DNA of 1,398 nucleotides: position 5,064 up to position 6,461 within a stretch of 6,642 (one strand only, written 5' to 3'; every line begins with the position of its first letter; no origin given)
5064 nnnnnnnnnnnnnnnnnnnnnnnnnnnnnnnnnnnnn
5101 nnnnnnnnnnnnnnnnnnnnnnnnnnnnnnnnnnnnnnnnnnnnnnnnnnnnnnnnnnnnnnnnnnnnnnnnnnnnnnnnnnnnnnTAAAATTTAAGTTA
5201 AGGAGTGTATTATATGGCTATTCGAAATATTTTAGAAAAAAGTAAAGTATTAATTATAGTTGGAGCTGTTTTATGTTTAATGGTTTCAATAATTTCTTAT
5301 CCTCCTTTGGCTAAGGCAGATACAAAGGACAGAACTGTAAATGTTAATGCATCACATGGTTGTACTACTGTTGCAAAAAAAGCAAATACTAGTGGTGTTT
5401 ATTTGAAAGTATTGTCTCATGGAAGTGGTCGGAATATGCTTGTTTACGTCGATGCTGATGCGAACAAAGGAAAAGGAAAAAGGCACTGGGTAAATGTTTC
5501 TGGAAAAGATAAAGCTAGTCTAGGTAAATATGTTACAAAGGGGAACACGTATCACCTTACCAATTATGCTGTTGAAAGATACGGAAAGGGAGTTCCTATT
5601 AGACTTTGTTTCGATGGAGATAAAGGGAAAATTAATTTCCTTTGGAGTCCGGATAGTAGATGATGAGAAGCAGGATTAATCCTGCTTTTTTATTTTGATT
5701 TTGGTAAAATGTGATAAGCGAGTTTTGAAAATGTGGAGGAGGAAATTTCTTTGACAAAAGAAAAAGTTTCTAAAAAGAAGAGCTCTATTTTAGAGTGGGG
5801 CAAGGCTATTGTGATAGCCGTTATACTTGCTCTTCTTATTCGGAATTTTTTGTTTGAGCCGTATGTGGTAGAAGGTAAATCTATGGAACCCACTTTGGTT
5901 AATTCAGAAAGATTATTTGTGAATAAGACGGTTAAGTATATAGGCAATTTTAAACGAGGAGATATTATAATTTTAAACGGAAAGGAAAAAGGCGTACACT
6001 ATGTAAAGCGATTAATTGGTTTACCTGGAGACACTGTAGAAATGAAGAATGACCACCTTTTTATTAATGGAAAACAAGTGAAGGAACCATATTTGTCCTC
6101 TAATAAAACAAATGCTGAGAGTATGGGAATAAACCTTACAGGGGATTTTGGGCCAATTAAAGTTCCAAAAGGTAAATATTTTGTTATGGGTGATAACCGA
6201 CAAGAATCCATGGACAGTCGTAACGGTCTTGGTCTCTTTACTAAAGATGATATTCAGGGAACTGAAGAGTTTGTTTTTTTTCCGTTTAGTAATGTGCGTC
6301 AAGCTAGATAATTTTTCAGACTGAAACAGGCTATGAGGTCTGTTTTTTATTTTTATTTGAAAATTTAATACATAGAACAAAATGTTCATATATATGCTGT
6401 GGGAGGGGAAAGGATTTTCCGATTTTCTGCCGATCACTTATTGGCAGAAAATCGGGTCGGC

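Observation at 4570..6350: Plasmid-borne type I signal peptidase immediately downstream of two tandem paralogous secreted-protein genes, a possible enzyme-plus-cargo secretion module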

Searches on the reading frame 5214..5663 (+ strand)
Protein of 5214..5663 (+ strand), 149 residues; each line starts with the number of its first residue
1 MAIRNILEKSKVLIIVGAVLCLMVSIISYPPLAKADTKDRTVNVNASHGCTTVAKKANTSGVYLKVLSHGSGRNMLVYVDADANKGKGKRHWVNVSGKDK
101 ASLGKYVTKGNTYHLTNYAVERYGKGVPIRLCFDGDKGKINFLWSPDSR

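Call 5: search_protein_families(library=pfam, proteins=[window:5214-5663:+], max_evalue=0.1)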
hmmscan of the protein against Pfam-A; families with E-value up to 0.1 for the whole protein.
window:5214-5663:+ (149 aa): 0 families

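Call 6: search_protein_families(library=ncbifam, proteins=[window:5214-5663:+], max_evalue=0.1)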
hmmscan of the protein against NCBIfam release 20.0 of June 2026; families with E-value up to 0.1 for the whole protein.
window:5214-5663:+ (149 aa): 1 family
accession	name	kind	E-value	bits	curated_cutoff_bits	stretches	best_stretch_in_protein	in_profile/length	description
NF052375.1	antisigma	equivalog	0.073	13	100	1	12-109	87-185/217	anti-sigma factor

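Call 18: search_protein_families(library=pfam, proteins=[window:5214-5663:+], max_evalue=10)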
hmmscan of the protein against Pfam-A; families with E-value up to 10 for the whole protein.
window:5214-5663:+ (149 aa): 0 families

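Call 71: search_protein_families(library=padloc, proteins=[window:5214-5663:+], max_evalue=0.1)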
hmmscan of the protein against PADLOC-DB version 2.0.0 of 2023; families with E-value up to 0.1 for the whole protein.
window:5214-5663:+ (149 aa): 0 families

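Call 72: search_protein_families(library=phrogs, proteins=[window:5214-5663:+], max_evalue=0.1)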
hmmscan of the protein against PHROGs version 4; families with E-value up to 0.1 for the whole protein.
window:5214-5663:+ (149 aa): 0 families

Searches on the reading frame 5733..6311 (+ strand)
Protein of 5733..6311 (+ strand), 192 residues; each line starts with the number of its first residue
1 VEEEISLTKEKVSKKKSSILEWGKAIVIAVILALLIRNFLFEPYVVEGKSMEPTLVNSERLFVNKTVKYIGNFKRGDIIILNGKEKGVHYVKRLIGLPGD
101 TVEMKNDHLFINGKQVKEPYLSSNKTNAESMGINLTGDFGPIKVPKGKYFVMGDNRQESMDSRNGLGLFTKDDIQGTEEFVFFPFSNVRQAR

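Call 5: search_protein_families(library=pfam, proteins=[window:5733-6311:+], max_evalue=0.1)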
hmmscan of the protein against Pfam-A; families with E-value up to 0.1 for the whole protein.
window:5733-6311:+ (192 aa): 2 families
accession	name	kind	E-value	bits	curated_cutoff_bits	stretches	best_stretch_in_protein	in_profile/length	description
PF10502.14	Peptidase_S26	-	1.6e-55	188.1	22.9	1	20-183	2-168/168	Signal peptidase, peptidase S26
PF00717.28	Peptidase_S24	-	0.00038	20.6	23.3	1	45-106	39-93/116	Peptidase S24-like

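Call 6: search_protein_families(library=ncbifam, proteins=[window:5733-6311:+], max_evalue=0.1)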
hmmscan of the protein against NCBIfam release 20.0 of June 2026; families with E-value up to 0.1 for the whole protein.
window:5733-6311:+ (192 aa): 6 families
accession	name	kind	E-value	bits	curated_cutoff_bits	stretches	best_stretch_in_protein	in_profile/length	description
TIGR02227.1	sigpep_I_bact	equivalog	1e-51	175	47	1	24-185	3-161/162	signal peptidase I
NF008114.0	PRK10861.1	equivalog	8.9e-19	67.9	277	2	10-104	51-158/324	signal peptidase I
TIGR02771.1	TraF_Ti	equivalog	2e-09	37.3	100.25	1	90-177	84-164/171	conjugative transfer signal peptidase TraF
TIGR02754.1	sod_Ni_protease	equivalog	1.6e-08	34.9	63.25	1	46-108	3-66/90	nickel-type superoxide dismutase maturation protease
TIGR02228.1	sigpep_I_arch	equivalog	0.00011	22.1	51.85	1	23-94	10-82/158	signal peptidase I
NF010459.0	PRK13884.1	subfamily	0.043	13.3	156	1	89-175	87-169/178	conjugal transfer peptidase TraF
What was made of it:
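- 5751..6311 (+): sipP: P-type (Ser/Lys) type I signal peptidase, 186 aa, TTG start, RBS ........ at 5735-5742, N-terminal membrane anchor at residues 12-30. Peptidase_S26 188 bits and TIGR02227 175 bits (calls 5, 6).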

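Call 51: search_dna_similar(query=window:5751-6308:+, collection=plasmids, mode=protein, max_rows=60, max_evalue=1e-30, rows=spread)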
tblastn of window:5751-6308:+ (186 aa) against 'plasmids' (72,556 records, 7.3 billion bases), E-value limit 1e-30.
Records with a match: 55; places in all: 64; records where one place covers at least 80% of the query: 55.
Best place of each record, by identity: >=99% 8; 95-99% 2; 90-95% 18; 60-80% 5; <60% 22.
By first word of the organism name: Bacillus 47; Parageobacillus 5; Paenalkalicoccus 1; Geobacillus 1; Staphylococcus 1.
By predicted mobility (MOB-suite, as given by PLSDB): mobilizable 40; non-mobilizable 9; conjugative 6.
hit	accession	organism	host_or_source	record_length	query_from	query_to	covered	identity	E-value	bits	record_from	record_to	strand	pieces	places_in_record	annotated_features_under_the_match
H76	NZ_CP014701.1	Bacillus amyloliquefaciens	plant,whole organism,soil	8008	1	186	100%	98.4%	2e-101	326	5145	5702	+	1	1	lepB: signal peptidase I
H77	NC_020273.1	Bacillus amyloliquefaciens IT-45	-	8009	1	177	95%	98.9%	4e-95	308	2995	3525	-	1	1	lepB: signal peptidase I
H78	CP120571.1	Bacillus velezensis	cell culture,Kantong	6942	13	186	94%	99.4%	7e-102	328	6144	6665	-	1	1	lepB: signal peptidase I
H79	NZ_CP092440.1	Bacillus velezensis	mixed culture,rhizosphere soil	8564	13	186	94%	99.4%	7e-102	328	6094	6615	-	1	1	lepB: signal peptidase I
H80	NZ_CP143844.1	Bacillus velezensis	cell culture,Pixian Douban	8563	13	186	94%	99.4%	7e-102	328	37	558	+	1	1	lepB: signal peptidase I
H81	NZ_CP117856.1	Bacillus velezensis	Solanum tuberosum L,cell culture,leaves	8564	13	186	94%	99.4%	7e-102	328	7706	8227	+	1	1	lepB: signal peptidase I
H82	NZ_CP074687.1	Bacillus velezensis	swine,single cell,feces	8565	13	186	94%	99.4%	7e-102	328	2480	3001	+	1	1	lepB: signal peptidase I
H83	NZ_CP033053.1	Bacillus velezensis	cell culture,Red Sea lagoons-Mangrove ...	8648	13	186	94%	99.4%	7e-102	328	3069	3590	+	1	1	lepB: signal peptidase I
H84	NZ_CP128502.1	Bacillus amyloliquefaciens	cell culture,Doenjang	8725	13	186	94%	99.4%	7e-102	328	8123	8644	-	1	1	lepB: signal peptidase I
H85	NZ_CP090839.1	Bacillus amyloliquefaciens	Sus scrofa,mixed culture,feces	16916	13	186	94%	99.4%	7e-102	328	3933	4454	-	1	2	lepB: signal peptidase I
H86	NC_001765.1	Bacillus subtilis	-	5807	1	186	100%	90.3%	7e-98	316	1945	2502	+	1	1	lepB: signal peptidase I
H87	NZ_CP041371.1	Paenalkalicoccus suaedae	Suaeda salsa,cell culture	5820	1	186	100%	90.3%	7e-98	316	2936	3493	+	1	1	lepB: signal peptidase I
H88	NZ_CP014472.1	Bacillus subtilis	soil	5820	1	186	100%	90.3%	7e-98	316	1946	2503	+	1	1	lepB: signal peptidase I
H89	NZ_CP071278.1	Bacillus subtilis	cell culyure,fermentation of straw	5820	1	186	100%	90.3%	7e-98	316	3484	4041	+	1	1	lepB: signal peptidase I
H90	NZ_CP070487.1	Bacillus subtilis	cell culyure,fermentation of straw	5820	1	186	100%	90.3%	7e-98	316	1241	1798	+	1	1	lepB: signal peptidase I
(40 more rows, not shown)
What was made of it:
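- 5751..6311 (+): Identity is 90% to pTA1015 SipP and 69% to pTA1040 SipP and to chromosomal SipT (call 51).
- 69% identity to SipT (call 51).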

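Call 71: search_protein_families(library=padloc, proteins=[window:5751-6311:+], max_evalue=0.1)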
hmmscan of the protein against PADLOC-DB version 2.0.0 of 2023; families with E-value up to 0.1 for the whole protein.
window:5751-6311:+ (186 aa): 0 families

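Call 73: search_solved_structures(query=window:5751-6308:+, max_evalue=0.00001, show_alignments=2)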
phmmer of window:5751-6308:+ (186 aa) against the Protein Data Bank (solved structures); distinct sequences matched with E-value up to 0.00001: 9.
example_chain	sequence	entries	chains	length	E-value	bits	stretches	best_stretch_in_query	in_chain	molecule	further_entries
4nv4_A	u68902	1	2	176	2.1e-29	105.6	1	30-183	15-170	Signal peptidase I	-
4wvg_A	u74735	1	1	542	2.8e-29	105.2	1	34-183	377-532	Maltose-binding periplasmic protein,Signal peptidase IB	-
4wvh_A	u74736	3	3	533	2.5e-27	98.8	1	34-178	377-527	Maltose-binding periplasmic protein,Signal peptidase IB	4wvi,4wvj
4me8_A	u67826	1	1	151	3.9e-24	88.4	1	40-181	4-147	Signal peptidase I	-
1t7d_A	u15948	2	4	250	4e-12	49.3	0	29-97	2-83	SIGNAL PEPTIDASE I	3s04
1kn9_A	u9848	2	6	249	8.1e-12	48.3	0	29-97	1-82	Signal peptidase I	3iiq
1b12_A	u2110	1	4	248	1.8e-11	47.2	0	30-97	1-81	SIGNAL PEPTIDASE I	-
6b88_A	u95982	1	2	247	5e-11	45.7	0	31-97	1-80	Signal peptidase I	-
9nlo_A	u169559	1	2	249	1e-10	44.7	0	29-97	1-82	Signal peptidase I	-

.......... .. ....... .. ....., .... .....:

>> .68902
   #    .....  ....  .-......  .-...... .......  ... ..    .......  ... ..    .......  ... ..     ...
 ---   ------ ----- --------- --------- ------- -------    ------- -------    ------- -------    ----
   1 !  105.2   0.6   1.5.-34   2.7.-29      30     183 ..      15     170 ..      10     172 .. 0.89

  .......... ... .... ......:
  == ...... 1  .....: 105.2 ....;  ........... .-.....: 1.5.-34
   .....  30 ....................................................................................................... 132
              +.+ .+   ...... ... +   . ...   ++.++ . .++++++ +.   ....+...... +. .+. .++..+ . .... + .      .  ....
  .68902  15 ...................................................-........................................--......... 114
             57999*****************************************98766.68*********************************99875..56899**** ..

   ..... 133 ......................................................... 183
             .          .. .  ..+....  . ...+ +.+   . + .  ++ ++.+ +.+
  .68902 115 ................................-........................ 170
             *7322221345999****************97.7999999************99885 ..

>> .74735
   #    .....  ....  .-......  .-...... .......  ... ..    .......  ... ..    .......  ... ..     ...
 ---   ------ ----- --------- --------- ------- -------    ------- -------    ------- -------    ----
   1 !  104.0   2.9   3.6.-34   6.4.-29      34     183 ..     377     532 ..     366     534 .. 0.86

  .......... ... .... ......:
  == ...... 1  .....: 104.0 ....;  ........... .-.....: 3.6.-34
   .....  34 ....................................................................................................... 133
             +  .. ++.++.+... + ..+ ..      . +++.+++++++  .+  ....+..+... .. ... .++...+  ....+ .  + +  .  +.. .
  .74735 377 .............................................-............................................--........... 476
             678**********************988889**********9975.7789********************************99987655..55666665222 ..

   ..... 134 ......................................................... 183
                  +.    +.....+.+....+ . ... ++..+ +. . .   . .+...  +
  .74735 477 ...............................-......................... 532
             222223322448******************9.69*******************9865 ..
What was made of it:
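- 5751..6311 (+): The catalytic boxes align with 4nv4 and 4wvg (call 73).
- On Type I signal peptidase, S26A, P-type (SipS/SipT/SipP): GKSMEPT, YVKRLIG and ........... align with the corresponding boxes of solved SPase I structures 4nv4 and 4wvg (call 73).
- On Signal peptidase with dedicated co-encoded cargo (tapA-sipW-tasA type): SipP has the Ser/Lys dyad and is 69% identical to the general SPase SipT (calls 51, 73).
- Checked: The Ser box (GKSMEPT), the Lys box (YVKRLIG) and GDNR..DSR align with the solved SPase I structures 4nv4 and 4wvg (call 73).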
